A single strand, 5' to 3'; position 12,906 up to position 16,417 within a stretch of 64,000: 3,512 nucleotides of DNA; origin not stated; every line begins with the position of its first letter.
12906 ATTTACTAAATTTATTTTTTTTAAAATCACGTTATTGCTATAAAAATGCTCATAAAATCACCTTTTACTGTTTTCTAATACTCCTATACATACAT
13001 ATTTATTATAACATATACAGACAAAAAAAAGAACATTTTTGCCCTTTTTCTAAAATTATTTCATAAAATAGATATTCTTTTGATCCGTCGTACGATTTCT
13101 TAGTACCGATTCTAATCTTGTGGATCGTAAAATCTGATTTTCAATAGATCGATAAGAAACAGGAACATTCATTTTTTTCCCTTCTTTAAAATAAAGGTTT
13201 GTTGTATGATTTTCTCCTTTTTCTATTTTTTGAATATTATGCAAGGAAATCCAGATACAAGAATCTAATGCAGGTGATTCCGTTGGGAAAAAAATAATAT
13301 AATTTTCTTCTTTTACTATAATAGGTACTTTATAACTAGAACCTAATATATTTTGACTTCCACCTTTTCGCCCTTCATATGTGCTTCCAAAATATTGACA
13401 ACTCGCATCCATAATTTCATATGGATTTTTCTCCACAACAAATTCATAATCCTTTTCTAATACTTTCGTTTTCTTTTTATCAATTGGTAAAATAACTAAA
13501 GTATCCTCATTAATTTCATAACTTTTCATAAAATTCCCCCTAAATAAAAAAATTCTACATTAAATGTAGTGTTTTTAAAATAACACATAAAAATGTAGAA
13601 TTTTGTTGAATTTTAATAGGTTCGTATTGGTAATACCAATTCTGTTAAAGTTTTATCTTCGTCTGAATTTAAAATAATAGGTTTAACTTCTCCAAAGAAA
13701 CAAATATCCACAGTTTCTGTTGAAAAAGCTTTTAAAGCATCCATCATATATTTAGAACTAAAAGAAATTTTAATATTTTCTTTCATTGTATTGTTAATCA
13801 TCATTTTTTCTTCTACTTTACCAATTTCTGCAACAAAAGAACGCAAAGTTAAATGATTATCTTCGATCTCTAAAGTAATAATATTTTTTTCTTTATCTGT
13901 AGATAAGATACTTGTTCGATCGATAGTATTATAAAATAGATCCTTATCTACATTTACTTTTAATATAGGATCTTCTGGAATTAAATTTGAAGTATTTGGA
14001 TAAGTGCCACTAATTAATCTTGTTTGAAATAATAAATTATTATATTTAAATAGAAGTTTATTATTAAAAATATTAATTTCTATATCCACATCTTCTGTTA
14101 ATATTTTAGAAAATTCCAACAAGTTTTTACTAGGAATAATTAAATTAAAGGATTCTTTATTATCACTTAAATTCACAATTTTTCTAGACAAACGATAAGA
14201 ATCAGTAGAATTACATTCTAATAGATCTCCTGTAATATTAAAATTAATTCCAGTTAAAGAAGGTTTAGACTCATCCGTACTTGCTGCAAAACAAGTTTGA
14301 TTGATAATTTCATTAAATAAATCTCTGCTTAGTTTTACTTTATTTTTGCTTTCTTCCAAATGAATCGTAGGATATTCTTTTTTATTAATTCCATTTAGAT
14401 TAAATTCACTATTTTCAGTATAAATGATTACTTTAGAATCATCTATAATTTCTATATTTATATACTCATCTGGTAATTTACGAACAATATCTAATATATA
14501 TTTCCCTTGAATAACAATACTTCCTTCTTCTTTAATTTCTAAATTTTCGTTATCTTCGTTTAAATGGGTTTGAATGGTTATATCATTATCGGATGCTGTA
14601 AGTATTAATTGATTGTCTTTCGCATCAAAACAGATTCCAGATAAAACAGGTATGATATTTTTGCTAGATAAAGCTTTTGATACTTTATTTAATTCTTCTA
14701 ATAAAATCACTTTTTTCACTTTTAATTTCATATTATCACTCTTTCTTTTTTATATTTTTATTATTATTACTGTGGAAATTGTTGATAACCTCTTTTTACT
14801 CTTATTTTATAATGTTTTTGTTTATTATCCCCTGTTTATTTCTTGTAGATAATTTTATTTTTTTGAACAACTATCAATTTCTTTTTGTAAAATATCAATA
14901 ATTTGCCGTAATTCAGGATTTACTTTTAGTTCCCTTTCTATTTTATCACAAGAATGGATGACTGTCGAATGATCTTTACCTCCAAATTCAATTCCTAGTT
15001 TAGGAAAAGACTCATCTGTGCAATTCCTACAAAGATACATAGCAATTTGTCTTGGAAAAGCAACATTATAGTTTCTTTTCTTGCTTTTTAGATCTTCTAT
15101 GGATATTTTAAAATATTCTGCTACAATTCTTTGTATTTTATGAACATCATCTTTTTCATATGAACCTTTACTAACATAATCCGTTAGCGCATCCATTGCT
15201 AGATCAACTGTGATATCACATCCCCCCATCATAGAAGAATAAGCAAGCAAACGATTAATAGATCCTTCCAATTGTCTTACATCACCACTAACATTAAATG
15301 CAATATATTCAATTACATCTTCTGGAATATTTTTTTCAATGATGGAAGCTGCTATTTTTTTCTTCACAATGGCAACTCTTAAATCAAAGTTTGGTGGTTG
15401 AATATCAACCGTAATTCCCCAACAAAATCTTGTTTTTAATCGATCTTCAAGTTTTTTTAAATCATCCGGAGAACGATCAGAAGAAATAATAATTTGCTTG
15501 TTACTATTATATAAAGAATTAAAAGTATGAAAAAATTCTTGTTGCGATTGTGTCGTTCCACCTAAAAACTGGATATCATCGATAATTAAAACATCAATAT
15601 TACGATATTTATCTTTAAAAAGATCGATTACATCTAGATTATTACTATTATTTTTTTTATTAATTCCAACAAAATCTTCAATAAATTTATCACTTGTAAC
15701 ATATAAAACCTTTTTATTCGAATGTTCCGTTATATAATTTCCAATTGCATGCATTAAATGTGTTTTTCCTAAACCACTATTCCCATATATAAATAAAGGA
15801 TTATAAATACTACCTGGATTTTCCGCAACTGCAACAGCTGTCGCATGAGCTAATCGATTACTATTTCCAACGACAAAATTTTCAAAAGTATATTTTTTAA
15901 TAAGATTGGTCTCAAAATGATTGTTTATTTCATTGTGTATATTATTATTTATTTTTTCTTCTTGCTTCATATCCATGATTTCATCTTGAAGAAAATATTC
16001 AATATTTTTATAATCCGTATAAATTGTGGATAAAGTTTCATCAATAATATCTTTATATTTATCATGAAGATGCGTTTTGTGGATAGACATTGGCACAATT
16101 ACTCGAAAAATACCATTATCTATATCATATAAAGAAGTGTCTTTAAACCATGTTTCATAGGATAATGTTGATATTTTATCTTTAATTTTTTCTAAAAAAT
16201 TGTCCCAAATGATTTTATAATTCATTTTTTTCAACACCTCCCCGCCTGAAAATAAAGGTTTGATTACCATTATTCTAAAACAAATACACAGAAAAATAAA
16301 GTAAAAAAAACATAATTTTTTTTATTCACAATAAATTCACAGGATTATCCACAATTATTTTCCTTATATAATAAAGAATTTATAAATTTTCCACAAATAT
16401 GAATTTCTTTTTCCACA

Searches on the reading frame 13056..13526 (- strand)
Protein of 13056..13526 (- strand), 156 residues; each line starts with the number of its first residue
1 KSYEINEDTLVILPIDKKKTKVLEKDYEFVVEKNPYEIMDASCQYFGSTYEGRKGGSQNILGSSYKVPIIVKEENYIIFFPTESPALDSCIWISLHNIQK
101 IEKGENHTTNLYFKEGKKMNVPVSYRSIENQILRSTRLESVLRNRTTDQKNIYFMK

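Call 44: search_protein_families(library=pfam, proteins=[window:13056-13526:-], max_evalue=0.001)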
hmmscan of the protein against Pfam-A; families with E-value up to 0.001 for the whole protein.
window:13056-13526:- (156 aa): 1 family
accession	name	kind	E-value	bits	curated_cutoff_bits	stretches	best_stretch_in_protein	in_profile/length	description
PF06338.17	ComK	-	3.7e-45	153.8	22.3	1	2-146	3-151/152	ComK protein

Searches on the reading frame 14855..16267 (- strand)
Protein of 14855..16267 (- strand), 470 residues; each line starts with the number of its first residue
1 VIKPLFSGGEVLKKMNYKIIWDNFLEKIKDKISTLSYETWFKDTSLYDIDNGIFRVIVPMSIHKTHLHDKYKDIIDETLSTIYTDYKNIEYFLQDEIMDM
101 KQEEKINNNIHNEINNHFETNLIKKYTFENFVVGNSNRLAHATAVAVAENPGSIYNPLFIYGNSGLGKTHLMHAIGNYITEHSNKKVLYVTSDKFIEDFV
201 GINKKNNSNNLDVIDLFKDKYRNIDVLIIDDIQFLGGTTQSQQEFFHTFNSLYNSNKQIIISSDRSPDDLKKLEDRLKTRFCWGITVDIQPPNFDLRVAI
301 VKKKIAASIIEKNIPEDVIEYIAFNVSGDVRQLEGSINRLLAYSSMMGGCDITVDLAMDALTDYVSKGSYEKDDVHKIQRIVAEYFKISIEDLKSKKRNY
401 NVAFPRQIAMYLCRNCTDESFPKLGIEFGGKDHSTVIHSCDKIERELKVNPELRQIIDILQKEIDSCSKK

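Call 46: find_homologous_proteins(query=window:14855-16267:-, max_evalue=1e-30)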
Query window:14855-16267:- (470 aa): 8000 proteins with E <= 1e-30 among 8000 candidates; the best 120 are listed.
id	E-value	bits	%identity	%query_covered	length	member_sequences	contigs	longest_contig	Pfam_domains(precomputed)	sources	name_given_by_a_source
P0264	0.0e+0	1056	100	100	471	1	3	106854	PF13173.13,PF11638.14,PF01695.24,PF00308.25,PF08299.18,PF00004.36,PF13401.13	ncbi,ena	-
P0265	2.8e-289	978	96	97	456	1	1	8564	PF13173.13,PF11638.14,PF01695.24,PF00308.25,PF08299.18,PF00004.36,PF13401.13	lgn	-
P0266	5.8e-281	950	93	97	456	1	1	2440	PF13173.13,PF11638.14,PF01695.24,PF00308.25,PF08299.18,PF00004.36,PF13401.13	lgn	-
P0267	2.7e-276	935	91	97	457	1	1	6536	PF13173.13,PF11638.14,PF01695.24,PF00308.25,PF08299.18,PF00004.36,PF13401.13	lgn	-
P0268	6.5e-274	927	90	97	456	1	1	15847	PF13173.13,PF11638.14,PF01695.24,PF00308.25,PF08299.18,PF00004.36,PF13401.13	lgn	-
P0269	2.7e-273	925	90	97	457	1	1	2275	PF13173.13,PF11638.14,PF01695.24,PF00308.25,PF08299.18,PF00004.36,PF13401.13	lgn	-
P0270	9.3e-273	923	89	97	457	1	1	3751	PF13173.13,PF11638.14,PF01695.24,PF00308.25,PF08299.18,PF00004.36,PF13401.13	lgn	-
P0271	1.7e-269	912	89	97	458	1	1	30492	PF13173.13,PF11638.14,PF01695.24,PF00308.25,PF08299.18,PF00004.36,PF13401.13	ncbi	-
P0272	6.5e-265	897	88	97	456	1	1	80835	PF13173.13,PF11638.14,PF01695.24,PF00308.25,PF08299.18,PF00004.36,PF13401.13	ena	-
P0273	1.1e-262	890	88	97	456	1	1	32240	PF11638.14,PF01695.24,PF00308.25,PF08299.18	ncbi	-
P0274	1.5e-262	889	88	97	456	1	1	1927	PF13173.13,PF11638.14,PF01695.24,PF00308.25,PF08299.18,PF00004.36,PF13401.13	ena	-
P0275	6.6e-261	884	84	100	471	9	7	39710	PF13173.13,PF11638.14,PF01695.24,PF00308.25,PF08299.18,PF00004.36,PF13401.13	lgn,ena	-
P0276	7.9e-257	871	85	97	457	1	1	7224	PF13173.13,PF11638.14,PF01695.24,PF00308.25,PF08299.18,PF00004.36,PF13401.13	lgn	-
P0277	2.8e-213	727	69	100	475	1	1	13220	PF11638.14,PF01695.24,PF00308.25,PF08299.18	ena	-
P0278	1.9e-210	718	70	96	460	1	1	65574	PF11638.14,PF01695.24,PF00308.25,PF08299.18,PF00004.36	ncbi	ncbi:MAG: chromosomal replication initiator protein DnaA [Bacilli bacterium]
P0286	6.9e-197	673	64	96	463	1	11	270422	PF11638.14,PF01695.24,PF00308.25,PF08299.18,PF00004.36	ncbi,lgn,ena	-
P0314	1.1e-195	669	64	96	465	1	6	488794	PF11638.14,PF01695.24,PF00308.25,PF08299.18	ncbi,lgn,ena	-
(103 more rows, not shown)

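Call 47: find_encoding_contigs(protein=P0272, flank=10000, max_places=1)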
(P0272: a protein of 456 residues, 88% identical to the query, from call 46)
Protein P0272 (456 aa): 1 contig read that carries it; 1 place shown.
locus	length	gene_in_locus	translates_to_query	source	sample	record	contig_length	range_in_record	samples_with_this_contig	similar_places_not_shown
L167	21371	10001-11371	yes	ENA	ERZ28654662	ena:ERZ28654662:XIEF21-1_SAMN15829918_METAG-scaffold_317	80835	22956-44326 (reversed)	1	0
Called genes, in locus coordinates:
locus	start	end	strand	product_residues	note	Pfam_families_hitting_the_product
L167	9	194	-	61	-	PF06107:DUF951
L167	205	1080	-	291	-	PF02195:ParB_N, PF08535:KorB (faint), PF17762:HTH_ParB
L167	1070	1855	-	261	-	PF00142:Fer4_NifH, PF01656:CbiA, PF02374:ArsA_ATPase, PF06564:CBP_BcsQ, PF09140:MipZ (weak), PF10609:ParA, PF13614:AAA_31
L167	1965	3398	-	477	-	PF02195:ParB_N, PF17762:HTH_ParB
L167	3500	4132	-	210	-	PF02527:GidB, PF13847:Methyltransf_31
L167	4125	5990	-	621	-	PF00890:FAD_binding_2 (faint), PF01134:GIDA, PF03486:HI0933_like (faint), PF07992:Pyr_redox_2 (weak), PF12831:FAD_oxidored (faint), PF21680:GIDA_C_1st, PF13932:SAM_GIDA_C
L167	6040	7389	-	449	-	PF10396:TrmE_N, PF12631:MnmE_helical, PF00071:Ras (weak), PF01926:MMR_HSR1, PF02421:FeoB_N, PF08477:Roc (weak)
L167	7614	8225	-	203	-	PF07650:KH_2 (weak), PF13083:KH_KhpA-B, PF01424:R3H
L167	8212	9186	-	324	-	PF02096:60KD_IMP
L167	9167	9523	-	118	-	PF00825:Ribonuclease_P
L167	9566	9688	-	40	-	PF00468:Ribosomal_L34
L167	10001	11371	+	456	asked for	PF11638:DnaA_N, PF00308:Bac_DnaA, PF01695:IstB_IS21 (weak), PF13173:AAA_14 (weak), PF13401:AAA_22 (faint), PF00004:AAA (weak), PF08299:Bac_DnaA_C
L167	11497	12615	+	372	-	PF00712:DNA_pol3_beta, PF02767:DNA_pol3_beta_2, PF02768:DNA_pol3_beta_3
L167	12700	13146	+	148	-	PF06338:ComK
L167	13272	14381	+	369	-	PF02463:SMC_N, PF13175:AAA_15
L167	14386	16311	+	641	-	PF02518:HATPase_c, PF00204:DNA_gyraseB, PF01751:Toprim, PF00986:DNA_gyraseB_C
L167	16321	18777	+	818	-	PF00521:DNA_topoisoIV, PF03989:DNA_gyraseA_C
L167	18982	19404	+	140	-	PF00383:dCMP_cyt_deam_1, PF14437:MafB19-deam, PF14439:Bd3614-deam (weak)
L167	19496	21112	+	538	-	PF05496:RuvB_N (faint), PF13177:DNA_pol3_delta2, PF00004:AAA, PF21960:RCF1-5-like_lid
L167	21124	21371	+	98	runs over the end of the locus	PF02575:YbaB_DNA_bd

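Call 48: find_encoding_contigs(protein=P0278, flank=10000, max_places=1)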
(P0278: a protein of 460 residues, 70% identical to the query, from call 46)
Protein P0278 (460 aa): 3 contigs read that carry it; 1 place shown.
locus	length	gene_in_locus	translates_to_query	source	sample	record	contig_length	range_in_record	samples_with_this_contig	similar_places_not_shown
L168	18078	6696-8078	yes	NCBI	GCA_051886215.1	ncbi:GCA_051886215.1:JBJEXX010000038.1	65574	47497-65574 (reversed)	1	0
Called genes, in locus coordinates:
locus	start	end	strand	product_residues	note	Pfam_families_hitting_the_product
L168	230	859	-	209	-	PF02527:GidB, PF05175:MTS (weak), PF13847:Methyltransf_31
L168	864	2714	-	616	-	PF00890:FAD_binding_2 (faint), PF01134:GIDA, PF07992:Pyr_redox_2 (weak), PF12831:FAD_oxidored (weak), PF21680:GIDA_C_1st, PF13932:SAM_GIDA_C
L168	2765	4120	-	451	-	PF10396:TrmE_N, PF00350:Dynamin_N (faint), PF12631:MnmE_helical, PF00071:Ras (weak), PF01926:MMR_HSR1, PF02421:FeoB_N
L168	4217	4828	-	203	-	PF13083:KH_KhpA-B (weak), PF01424:R3H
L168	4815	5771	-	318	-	PF02096:60KD_IMP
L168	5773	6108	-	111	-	PF00825:Ribonuclease_P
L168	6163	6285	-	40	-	PF00468:Ribosomal_L34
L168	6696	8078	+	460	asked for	PF11638:DnaA_N, PF00308:Bac_DnaA, PF01695:IstB_IS21, PF00004:AAA (faint), PF08299:Bac_DnaA_C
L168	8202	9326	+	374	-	PF00712:DNA_pol3_beta, PF02767:DNA_pol3_beta_2, PF02768:DNA_pol3_beta_3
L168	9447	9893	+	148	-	PF06338:ComK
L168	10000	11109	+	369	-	PF02463:SMC_N, PF13175:AAA_15, PF13476:AAA_23, PF13304:AAA_21 (faint), PF10088:DUF2326 (weak)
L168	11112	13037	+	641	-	PF02518:HATPase_c, PF00204:DNA_gyraseB, PF01751:Toprim, PF00986:DNA_gyraseB_C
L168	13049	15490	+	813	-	PF00521:DNA_topoisoIV, PF03989:DNA_gyraseA_C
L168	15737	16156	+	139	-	PF00383:dCMP_cyt_deam_1, PF14437:MafB19-deam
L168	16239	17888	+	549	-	PF13177:DNA_pol3_delta2, PF00004:AAA, PF13401:AAA_22 (weak), PF21960:RCF1-5-like_lid, PF22608:DNAX_ATPase_lid (weak)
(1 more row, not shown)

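Call 49: find_encoding_contigs(protein=P0286, flank=10000, max_places=1)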
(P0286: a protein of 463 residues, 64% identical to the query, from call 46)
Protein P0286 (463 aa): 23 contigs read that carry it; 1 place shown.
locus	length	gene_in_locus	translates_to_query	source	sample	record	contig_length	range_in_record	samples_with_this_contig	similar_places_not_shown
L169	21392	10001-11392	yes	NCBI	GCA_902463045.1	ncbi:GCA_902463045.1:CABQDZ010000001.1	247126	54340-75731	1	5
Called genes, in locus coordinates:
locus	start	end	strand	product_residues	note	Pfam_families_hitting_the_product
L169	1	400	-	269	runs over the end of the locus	PF21088:MS_channel_1st, PF00924:MS_channel_2nd, PF21082:MS_channel_3rd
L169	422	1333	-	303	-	PF02195:ParB_N, PF17762:HTH_ParB, PF01381:HTH_3 (faint), PF23552:ParB_C (weak)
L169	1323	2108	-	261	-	PF00142:Fer4_NifH, PF01656:CbiA, PF02374:ArsA_ATPase, PF06564:CBP_BcsQ (faint), PF09140:MipZ (weak), PF10609:ParA, PF13614:AAA_31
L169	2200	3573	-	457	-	PF02195:ParB_N, PF08535:KorB (faint), PF17762:HTH_ParB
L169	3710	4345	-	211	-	PF02527:GidB, PF13847:Methyltransf_31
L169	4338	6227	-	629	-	PF00890:FAD_binding_2 (faint), PF01134:GIDA, PF21680:GIDA_C_1st, PF13932:SAM_GIDA_C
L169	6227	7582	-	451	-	PF10396:TrmE_N, PF00350:Dynamin_N (faint), PF12631:MnmE_helical, PF00071:Ras (faint), PF01926:MMR_HSR1, PF02421:FeoB_N, PF08477:Roc (faint)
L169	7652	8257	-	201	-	PF01424:R3H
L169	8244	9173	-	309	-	PF02096:60KD_IMP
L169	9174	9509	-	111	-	PF00825:Ribonuclease_P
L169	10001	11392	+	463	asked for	PF11638:DnaA_N, PF01695:IstB_IS21 (weak), PF00308:Bac_DnaA, PF00004:AAA (faint), PF08299:Bac_DnaA_C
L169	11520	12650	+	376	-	PF00712:DNA_pol3_beta, PF02767:DNA_pol3_beta_2 (weak), PF00712:DNA_pol3_beta (weak), PF02767:DNA_pol3_beta_2, PF02768:DNA_pol3_beta_3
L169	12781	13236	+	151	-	PF06338:ComK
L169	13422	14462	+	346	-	PF02463:SMC_N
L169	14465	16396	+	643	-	PF02518:HATPase_c, PF00204:DNA_gyraseB, PF01751:Toprim, PF00986:DNA_gyraseB_C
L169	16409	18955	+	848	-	PF00521:DNA_topoisoIV, PF03989:DNA_gyraseA_C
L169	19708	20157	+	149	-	PF00383:dCMP_cyt_deam_1, PF14437:MafB19-deam, PF14439:Bd3614-deam (weak)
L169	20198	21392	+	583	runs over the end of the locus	PF05496:RuvB_N (weak), PF13177:DNA_pol3_delta2, PF00004:AAA, PF07728:AAA_5 (faint), PF21960:RCF1-5-like_lid (weak)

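Call 50: find_encoding_contigs(protein=P0314, flank=10000, max_places=1)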
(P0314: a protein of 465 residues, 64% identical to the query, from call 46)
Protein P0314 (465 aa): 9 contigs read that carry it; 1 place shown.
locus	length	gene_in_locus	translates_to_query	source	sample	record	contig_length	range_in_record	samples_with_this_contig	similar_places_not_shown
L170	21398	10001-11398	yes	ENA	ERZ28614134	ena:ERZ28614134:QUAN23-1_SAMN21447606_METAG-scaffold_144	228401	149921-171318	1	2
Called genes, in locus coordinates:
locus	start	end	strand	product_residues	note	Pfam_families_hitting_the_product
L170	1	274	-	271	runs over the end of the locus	PF21088:MS_channel_1st, PF00924:MS_channel_2nd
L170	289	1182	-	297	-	PF02195:ParB_N, PF17762:HTH_ParB, PF23552:ParB_C (weak)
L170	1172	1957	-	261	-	PF00142:Fer4_NifH, PF01656:CbiA, PF02374:ArsA_ATPase, PF06564:CBP_BcsQ, PF09140:MipZ, PF10609:ParA, PF13614:AAA_31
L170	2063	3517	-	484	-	PF02195:ParB_N, PF17762:HTH_ParB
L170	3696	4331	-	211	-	PF02527:GidB, PF13847:Methyltransf_31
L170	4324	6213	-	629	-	PF00890:FAD_binding_2 (faint), PF01134:GIDA, PF07992:Pyr_redox_2 (faint), PF21680:GIDA_C_1st, PF13932:SAM_GIDA_C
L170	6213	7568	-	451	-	PF10396:TrmE_N, PF12631:MnmE_helical, PF01926:MMR_HSR1, PF02421:FeoB_N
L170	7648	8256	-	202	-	PF01424:R3H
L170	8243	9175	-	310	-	PF02096:60KD_IMP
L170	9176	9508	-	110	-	PF00825:Ribonuclease_P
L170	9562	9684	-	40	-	PF00468:Ribosomal_L34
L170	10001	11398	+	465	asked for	PF11638:DnaA_N, PF01695:IstB_IS21, PF00308:Bac_DnaA, PF08299:Bac_DnaA_C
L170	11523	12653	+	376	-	PF00712:DNA_pol3_beta, PF02767:DNA_pol3_beta_2, PF02768:DNA_pol3_beta_3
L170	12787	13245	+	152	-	PF06338:ComK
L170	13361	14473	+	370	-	PF02463:SMC_N, PF13175:AAA_15, PF13476:AAA_23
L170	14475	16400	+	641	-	PF02518:HATPase_c, PF00204:DNA_gyraseB, PF01751:Toprim, PF00986:DNA_gyraseB_C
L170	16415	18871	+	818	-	PF00521:DNA_topoisoIV, PF03989:DNA_gyraseA_C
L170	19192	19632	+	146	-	PF00383:dCMP_cyt_deam_1, PF14437:MafB19-deam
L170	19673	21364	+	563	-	PF05496:RuvB_N (weak), PF13177:DNA_pol3_delta2, PF00004:AAA, PF21960:RCF1-5-like_lid (weak), PF22608:DNAX_ATPase_lid (weak)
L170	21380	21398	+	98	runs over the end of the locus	PF02575:YbaB_DNA_bd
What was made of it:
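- On Noc (nucleoid occlusion protein, TIGR04285): The same order is found in L167, L169 and L170 (calls 47-50).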
